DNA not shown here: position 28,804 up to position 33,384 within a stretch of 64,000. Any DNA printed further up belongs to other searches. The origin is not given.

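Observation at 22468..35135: Private cAMP-CRP circuit wired to the two unusual enzyme loci (candidate integrated system)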

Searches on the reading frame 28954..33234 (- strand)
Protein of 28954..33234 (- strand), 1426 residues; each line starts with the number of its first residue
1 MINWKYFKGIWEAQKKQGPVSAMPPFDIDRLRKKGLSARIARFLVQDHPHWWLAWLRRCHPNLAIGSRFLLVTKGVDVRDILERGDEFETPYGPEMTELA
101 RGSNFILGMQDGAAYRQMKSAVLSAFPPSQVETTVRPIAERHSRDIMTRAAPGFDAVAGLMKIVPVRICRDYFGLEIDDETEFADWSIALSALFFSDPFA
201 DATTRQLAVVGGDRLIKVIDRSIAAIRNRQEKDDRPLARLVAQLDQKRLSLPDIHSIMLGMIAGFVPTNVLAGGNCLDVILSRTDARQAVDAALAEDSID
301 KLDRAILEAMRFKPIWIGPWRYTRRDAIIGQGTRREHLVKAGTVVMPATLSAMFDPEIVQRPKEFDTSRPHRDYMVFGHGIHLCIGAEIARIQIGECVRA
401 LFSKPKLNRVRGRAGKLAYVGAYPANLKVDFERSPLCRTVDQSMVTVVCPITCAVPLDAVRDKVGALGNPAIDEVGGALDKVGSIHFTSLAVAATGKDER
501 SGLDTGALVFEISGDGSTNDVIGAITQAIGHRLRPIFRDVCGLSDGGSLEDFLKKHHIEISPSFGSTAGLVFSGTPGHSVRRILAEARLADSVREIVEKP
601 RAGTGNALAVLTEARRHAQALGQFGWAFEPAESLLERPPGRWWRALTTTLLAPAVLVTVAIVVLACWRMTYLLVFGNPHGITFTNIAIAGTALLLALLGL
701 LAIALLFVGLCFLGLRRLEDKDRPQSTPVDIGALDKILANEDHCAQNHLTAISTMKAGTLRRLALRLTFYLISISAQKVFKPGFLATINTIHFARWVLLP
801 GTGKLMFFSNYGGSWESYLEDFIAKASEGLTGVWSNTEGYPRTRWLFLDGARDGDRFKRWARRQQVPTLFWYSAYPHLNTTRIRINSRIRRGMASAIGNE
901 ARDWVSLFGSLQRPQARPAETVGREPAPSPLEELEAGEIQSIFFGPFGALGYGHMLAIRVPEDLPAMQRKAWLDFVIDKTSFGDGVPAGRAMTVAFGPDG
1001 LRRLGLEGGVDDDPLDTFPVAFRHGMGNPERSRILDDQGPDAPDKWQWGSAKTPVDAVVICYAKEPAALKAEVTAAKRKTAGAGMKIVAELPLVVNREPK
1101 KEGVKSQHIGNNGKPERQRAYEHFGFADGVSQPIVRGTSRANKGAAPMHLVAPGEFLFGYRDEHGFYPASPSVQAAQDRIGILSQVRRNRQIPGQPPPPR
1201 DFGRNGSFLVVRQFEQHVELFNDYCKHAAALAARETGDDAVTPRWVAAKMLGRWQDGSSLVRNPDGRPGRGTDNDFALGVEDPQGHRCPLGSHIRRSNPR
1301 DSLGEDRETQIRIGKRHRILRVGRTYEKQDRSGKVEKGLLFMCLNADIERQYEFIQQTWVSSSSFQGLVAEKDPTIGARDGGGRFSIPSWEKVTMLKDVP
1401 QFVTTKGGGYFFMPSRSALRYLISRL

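Call 7: search_protein_families(library=pfam, proteins=[window:28954-33234:-], max_evalue=0.01)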
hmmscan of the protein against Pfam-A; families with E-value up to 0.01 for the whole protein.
window:28954-33234:- (1426 aa): 2 families
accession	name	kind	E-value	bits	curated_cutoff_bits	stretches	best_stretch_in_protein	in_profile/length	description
PF00067.27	p450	-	2.2e-09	37.1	22.8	1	302-396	324-423/462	Cytochrome P450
PF20628.3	Dyp_perox_C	-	4.2e-05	23.8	20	1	1281-1363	77-141/166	Dyp-type peroxidase, C-terminal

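Call 10: search_protein_families(library=ncbifam, proteins=[window:28954-33234:-], max_evalue=0.01)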
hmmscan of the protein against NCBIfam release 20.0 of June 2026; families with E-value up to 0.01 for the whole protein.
window:28954-33234:- (1426 aa): 9 families
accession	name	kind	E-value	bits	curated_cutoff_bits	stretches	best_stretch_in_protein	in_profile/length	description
TIGR01413.1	Dyp_perox_fam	superfamily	3.3e-26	92.3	100.5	1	1044-1418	86-322/323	Dyp-type peroxidase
NF041177.1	Cyp119_Thmprot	equivalog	6.6e-14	51.5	680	1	116-394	77-329/368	cytochrome P450 Cyp119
TIGR04538.1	P450_cycloAA_1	subfamily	5.1e-12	45.3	500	1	72-403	35-364/395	cytochrome P450, cyclodipeptide synthase-associated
TIGR04458.1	CYP450_TxtE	equivalog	1.9e-11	43.3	500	1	150-404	129-374/403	4-nitrotryptophan synthase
NF045816.1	PentlenlactSyn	equivalog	6.5e-10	38.2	700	1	114-404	90-365/396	pentalenolactone synthase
TIGR04515.1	P450_rel_GT_act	subfamily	3.7e-08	33.1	343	1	113-404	98-358/386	P450-derived glycosyltransferase activator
TIGR01412.1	tat_substr_1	equivalog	1.3e-05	24.3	428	1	1278-1358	315-383/420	iron uptake transporter deferrochelatase/peroxidase subunit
NF050147.1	aminopyruv_ApyO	equivalog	0.0011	17.7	525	1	293-404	280-392/444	RiPP biosynthesis cytochrome P450 ApyO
NF041802.1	P450_SolI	exception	0.0023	16.5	850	1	308-395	302-385/424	solanimycin biosynthesis cytochrome P450 SolI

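Call 11: search_protein_families(library=padloc, proteins=[window:28954-33234:-], max_evalue=0.01)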
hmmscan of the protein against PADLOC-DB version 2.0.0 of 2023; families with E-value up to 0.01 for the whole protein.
window:28954-33234:- (1426 aa): 0 families

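Call 12: find_homologous_proteins(query=window:28954-33234:-, max_evalue=1e-10)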
Query window:28954-33234:- (1426 aa): 183 proteins with E <= 1e-10 among 8000 candidates; the best 120 are listed.
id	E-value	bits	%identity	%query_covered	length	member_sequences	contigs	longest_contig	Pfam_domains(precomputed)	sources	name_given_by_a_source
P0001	0.0e+0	3236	98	100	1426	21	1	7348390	PF00067.28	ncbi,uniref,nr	ncbi:cytochrome P450 [Mesorhizobium sp. M1E.F.Ca.ET.045.02.1.1]|uniref:cytochrome P450 n=1 Tax=Mesor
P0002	0.0e+0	3022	91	100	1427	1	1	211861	PF00067.28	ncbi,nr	ncbi:Cytochrome P450 [Mesorhizobium sp. ORS 3324]|nr:Cytochrome P450 [Mesorhizobium sp. ORS 3324]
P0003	0.0e+0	2992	91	100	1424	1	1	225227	PF00067.28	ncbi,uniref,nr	ncbi:cytochrome [Mesorhizobium loti]|uniref:Cytochrome n=1 Tax=Rhizobium loti TaxID=381 RepID=A0A101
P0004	0.0e+0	2977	90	100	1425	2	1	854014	PF00067.28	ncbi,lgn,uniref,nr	ncbi:cytochrome P450 [Mesorhizobium sp. VK23B]|uniref:Cytochrome P450 n=1 Tax=Mesorhizobium dulcispi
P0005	0.0e+0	2976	91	100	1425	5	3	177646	PF00067.28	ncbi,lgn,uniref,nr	ncbi:cytochrome P450 [Mesorhizobium sp.]|uniref:cytochrome P450 n=2 Tax=Mesorhizobium sp. TaxID=1871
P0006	0.0e+0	2968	90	100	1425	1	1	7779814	PF00067.28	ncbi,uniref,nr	ncbi:cytochrome P450 [Mesorhizobium sp. M1B.F.Ca.ET.045.04.1.1]|uniref:cytochrome P450 n=1 Tax=Mesor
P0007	0.0e+0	2968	90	100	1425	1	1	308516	PF00067.28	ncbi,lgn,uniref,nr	ncbi:cytochrome P450 [Mesorhizobium captivum]|uniref:cytochrome P450 n=1 Tax=Mesorhizobium captivum 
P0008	0.0e+0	2968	91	100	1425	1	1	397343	PF00067.28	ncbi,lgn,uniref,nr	ncbi:cytochrome P450 [Mesorhizobium captivum]|uniref:cytochrome P450 n=1 Tax=Mesorhizobium captivum 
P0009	0.0e+0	2964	90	100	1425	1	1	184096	PF00067.28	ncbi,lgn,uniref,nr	ncbi:cytochrome P450 [Mesorhizobium sp. VK22B]|uniref:Cytochrome P450 n=1 Tax=Mesorhizobium captivum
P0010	0.0e+0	2962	90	100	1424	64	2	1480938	PF00067.28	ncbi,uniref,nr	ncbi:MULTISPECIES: cytochrome P450 [unclassified Mesorhizobium]|uniref:cytochrome P450 n=1 Tax=uncla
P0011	0.0e+0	2954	90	100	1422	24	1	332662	PF00067.28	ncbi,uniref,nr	ncbi:cytochrome P450 [Mesorhizobium sp.]|uniref:cytochrome P450 n=1 Tax=Mesorhizobium sp. TaxID=1871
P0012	0.0e+0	2944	89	100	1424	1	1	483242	PF00067.28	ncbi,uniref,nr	ncbi:cytochrome P450 [Mesorhizobium sp. WSM3860]|uniref:cytochrome P450 n=1 Tax=Mesorhizobium sp. WS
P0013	0.0e+0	2922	88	100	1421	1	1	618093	PF00067.28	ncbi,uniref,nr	ncbi:cytochrome P450 [Mesorhizobium sp. ORS 3428]|uniref:cytochrome P450 n=1 Tax=Mesorhizobium sp. O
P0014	0.0e+0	2778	84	100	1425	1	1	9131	PF00067.28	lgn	-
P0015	0.0e+0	2724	84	100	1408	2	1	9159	PF20628.4,PF00067.28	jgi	-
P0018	0.0e+0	2712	83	100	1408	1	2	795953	PF00067.28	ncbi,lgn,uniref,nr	ncbi:cytochrome P450 [Mesorhizobium sp. VK25A]|uniref:Cytochrome P450 n=1 Tax=Mesorhizobium vachelli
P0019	0.0e+0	2708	83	100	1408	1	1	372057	PF00067.28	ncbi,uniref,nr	ncbi:cytochrome P450 [Mesorhizobium atlanticum]|uniref:Cytochrome n=1 Tax=Mesorhizobium atlanticum T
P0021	0.0e+0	2700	83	100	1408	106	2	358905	PF00067.28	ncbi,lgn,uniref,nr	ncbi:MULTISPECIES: cytochrome P450 [unclassified Mesorhizobium]|uniref:cytochrome P450 n=1 Tax=uncla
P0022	0.0e+0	2697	82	100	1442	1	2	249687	PF00067.28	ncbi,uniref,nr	ncbi:cytochrome P450 [Mesorhizobium silamurunense]|uniref:cytochrome P450 n=1 Tax=Mesorhizobium sila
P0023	0.0e+0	2688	83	100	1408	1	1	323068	PF00067.28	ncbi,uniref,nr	ncbi:cytochrome P450 [Mesorhizobium sp. WSM3859]|uniref:cytochrome P450 n=1 Tax=Mesorhizobium sp. WS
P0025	0.0e+0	2675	82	100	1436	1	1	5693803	PF20628.4,PF00067.28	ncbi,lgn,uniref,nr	ncbi:cytochrome P450 [Mesorhizobium sp. B1-1-8]|uniref:cytochrome P450 n=1 Tax=Mesorhizobium sp. B1-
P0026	0.0e+0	2644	80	100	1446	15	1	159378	PF00067.28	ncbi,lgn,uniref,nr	ncbi:MAG: cytochrome P450 [Mesorhizobium sp.]|uniref:cytochrome P450 n=1 Tax=Mesorhizobium sp. TaxID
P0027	0.0e+0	2644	81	100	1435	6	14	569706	PF00067.28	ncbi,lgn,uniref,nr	ncbi:cytochrome P450 [Mesorhizobium sp. M2D.F.Ca.ET.185.01.1.1]|uniref:cytochrome P450 n=2 Tax=Mesor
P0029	0.0e+0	2635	81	100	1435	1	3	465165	PF00067.28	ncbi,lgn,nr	ncbi:cytochrome P450 [bacterium M00.F.Ca.ET.159.01.1.1]|nr:cytochrome P450 [bacterium M00.F.Ca.ET.15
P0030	0.0e+0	2632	80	100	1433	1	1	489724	PF20628.4,PF00067.28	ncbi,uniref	ncbi:cytochrome P450 [Mesorhizobium sp. RCC_202]|uniref:cytochrome P450 n=1 Tax=Mesorhizobium sp. RC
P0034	0.0e+0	2578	79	100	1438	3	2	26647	PF20628.4,PF00067.28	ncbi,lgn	ncbi:MAG: cytochrome P450 [Pseudomonadota bacterium]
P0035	0.0e+0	2534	77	100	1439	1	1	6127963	PF00067.28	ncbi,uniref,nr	ncbi:cytochrome P450 [Mesorhizobium sp. AR10]|uniref:cytochrome P450 n=1 Tax=Mesorhizobium sp. AR10 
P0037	0.0e+0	2522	77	100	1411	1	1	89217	PF00067.28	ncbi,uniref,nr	ncbi:cytochrome P450 [Mesorhizobium sp. STM 4661]|uniref:cytochrome P450 n=1 Tax=Mesorhizobium sp. S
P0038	0.0e+0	2513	78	100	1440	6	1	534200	PF00067.28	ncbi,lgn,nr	ncbi:cytochrome P450 [Mesorhizobium sp. M00.F.Ca.ET.170.01.1.1]|nr:cytochrome P450 [Mesorhizobium sp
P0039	0.0e+0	2512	77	100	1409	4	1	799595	PF00067.28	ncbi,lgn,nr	ncbi:MAG: cytochrome P450 [Mesorhizobium sp.]|nr:MAG: cytochrome P450 [Mesorhizobium sp.]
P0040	0.0e+0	2511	77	100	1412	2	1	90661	PF00067.28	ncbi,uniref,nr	ncbi:Cytochrome P450-like protein [Mesorhizobium metallidurans STM 2683]|uniref:Cytochrome P450-like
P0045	0.0e+0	2489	77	100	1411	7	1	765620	PF00067.28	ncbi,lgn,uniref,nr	ncbi:cytochrome [Mesorhizobium sp. Root102]|uniref:cytochrome P450 n=1 Tax=Mesorhizobium sp. Root102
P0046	0.0e+0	2485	76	100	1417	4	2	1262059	PF00067.28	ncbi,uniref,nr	ncbi:cytochrome P450 [Mesorhizobium sp. YC-39]|uniref:cytochrome P450 n=1 Tax=unclassified Mesorhizo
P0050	0.0e+0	2446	75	100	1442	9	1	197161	PF00067.28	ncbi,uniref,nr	ncbi:cytochrome P450 [Mesorhizobium amorphae]|uniref:cytochrome P450 n=1 Tax=Mesorhizobium amorphae 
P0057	0.0e+0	2384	73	100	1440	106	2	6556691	PF00067.28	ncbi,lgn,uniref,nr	ncbi:cytochrome P450 [Mesorhizobium sp. LNJC399B00]|uniref:cytochrome P450 n=1 Tax=unclassified Meso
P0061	0.0e+0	2034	64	100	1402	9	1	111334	PF00067.28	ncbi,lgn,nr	ncbi:MAG TPA: cytochrome P450 [Pseudaminobacter sp.]|nr:cytochrome P450 [Pseudaminobacter sp.]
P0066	0.0e+0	1998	63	100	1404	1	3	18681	PF00067.28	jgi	jgi:cytochrome P450/deferrochelatase/peroxidase EfeB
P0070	0.0e+0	1924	61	100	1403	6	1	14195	PF00067.28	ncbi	ncbi:MAG: cytochrome P450 [Mesorhizobium sp.]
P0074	0.0e+0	1892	60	100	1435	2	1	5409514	PF00067.28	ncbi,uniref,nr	ncbi:cytochrome P450 [Mesorhizobium australicum]|uniref:Dyp-type peroxidase family n=1 Tax=Mesorhizo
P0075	0.0e+0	1889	60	100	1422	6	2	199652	PF00067.28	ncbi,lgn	ncbi:MAG: cytochrome P450 [Pseudomonadota bacterium]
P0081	0.0e+0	1824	60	100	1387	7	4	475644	PF00067.28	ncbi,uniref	ncbi:cytochrome P450 [Mesorhizobium sp. M0938]|uniref:cytochrome P450 n=1 Tax=unclassified Mesorhizo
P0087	0.0e+0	1774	89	62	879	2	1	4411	PF00067.28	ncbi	ncbi:cytochrome P450, partial [Mesorhizobium sp. USDA-HM6]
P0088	0.0e+0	1771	58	100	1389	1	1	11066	PF20628.4,PF00067.28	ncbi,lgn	ncbi:MAG: cytochrome P450 [Pseudaminobacter sp.]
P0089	0.0e+0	1758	58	100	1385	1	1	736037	PF20628.4,PF00067.28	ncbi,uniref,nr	ncbi:cytochrome P450 [Chelativorans salis]|uniref:Cytochrome P450 n=1 Tax=Chelativorans salis TaxID=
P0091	0.0e+0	1753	57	100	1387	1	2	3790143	PF00067.28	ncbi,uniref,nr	ncbi:cytochrome P450 [Nitratireductor kimnyeongensis]|uniref:Cytochrome P450 n=1 Tax=Nitratireductor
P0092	0.0e+0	1753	57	100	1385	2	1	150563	PF00067.28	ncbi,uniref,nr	ncbi:cytochrome P450 [Chelativorans xinjiangense]|uniref:cytochrome P450 n=1 Tax=Chelativorans xinji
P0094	0.0e+0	1751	58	100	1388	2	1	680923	PF20628.4,PF00067.28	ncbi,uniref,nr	ncbi:cytochrome P450 [Pseudaminobacter arsenicus]|uniref:Cytochrome P450 n=1 Tax=Borborobacter arsen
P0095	0.0e+0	1747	57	100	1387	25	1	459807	PF00067.28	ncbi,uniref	ncbi:cytochrome P450 [Nitratireductor rhodophyticola]|uniref:cytochrome P450 n=1 Tax=Nitratireductor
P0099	0.0e+0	1731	57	100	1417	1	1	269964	PF20628.4,PF00067.28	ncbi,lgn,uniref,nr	ncbi:cytochrome P450 [Aquamicrobium sp. LC103]|uniref:cytochrome P450 n=1 Tax=Aquamicrobium sp. LC10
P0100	0.0e+0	1728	57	100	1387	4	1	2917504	PF00067.28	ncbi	ncbi:cytochrome P450 [Nitratireductor sp. ac15]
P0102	0.0e+0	1722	57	100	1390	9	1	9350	PF00067.28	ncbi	ncbi:MAG: cytochrome P450 [Rhizobiaceae bacterium]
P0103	0.0e+0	1718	57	100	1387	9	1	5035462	PF00067.28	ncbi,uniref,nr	ncbi:cytochrome P450 [Mesorhizobium koreense]|uniref:cytochrome P450 n=1 Tax=Mesorhizobium koreense 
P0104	0.0e+0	1701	56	100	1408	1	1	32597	PF00067.28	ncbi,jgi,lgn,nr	ncbi:MAG TPA: cytochrome P450 [Mesorhizobium sp.]|jgi:Dyp-type peroxidase family|nr:cytochrome P450 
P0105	0.0e+0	1700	57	100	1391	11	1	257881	PF20628.4,PF00067.28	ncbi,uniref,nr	ncbi:cytochrome P450 [Mesorhizobium sp. CGMCC 1.15528]|uniref:Cytochrome P450 n=1 Tax=Mesorhizobium 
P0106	0.0e+0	1682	51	100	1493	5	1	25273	PF00067.28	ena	-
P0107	0.0e+0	1651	80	64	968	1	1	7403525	PF00067.28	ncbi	ncbi:cytochrome P450 [Mesorhizobium sp. ORM8.1]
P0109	0.0e+0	1619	54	100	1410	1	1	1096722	PF20628.4,PF00067.28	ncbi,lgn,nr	ncbi:MAG: cytochrome P450 [Methylobacterium mesophilicum]|nr:cytochrome P450 [Methylobacterium mesop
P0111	0.0e+0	1600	54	100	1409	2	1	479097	PF00067.28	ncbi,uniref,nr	ncbi:cytochrome P450 [Mesorhizobium sp. RP14(2022)]|uniref:Cytochrome P450 n=1 Tax=Mesorhizobium lir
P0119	0.0e+0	1554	51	100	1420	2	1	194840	PF00067.28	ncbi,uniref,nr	ncbi:cytochrome P450 [Mesorhizobium sp. SP-1A]|uniref:cytochrome P450 n=1 Tax=Mesorhizobium sp. SP-1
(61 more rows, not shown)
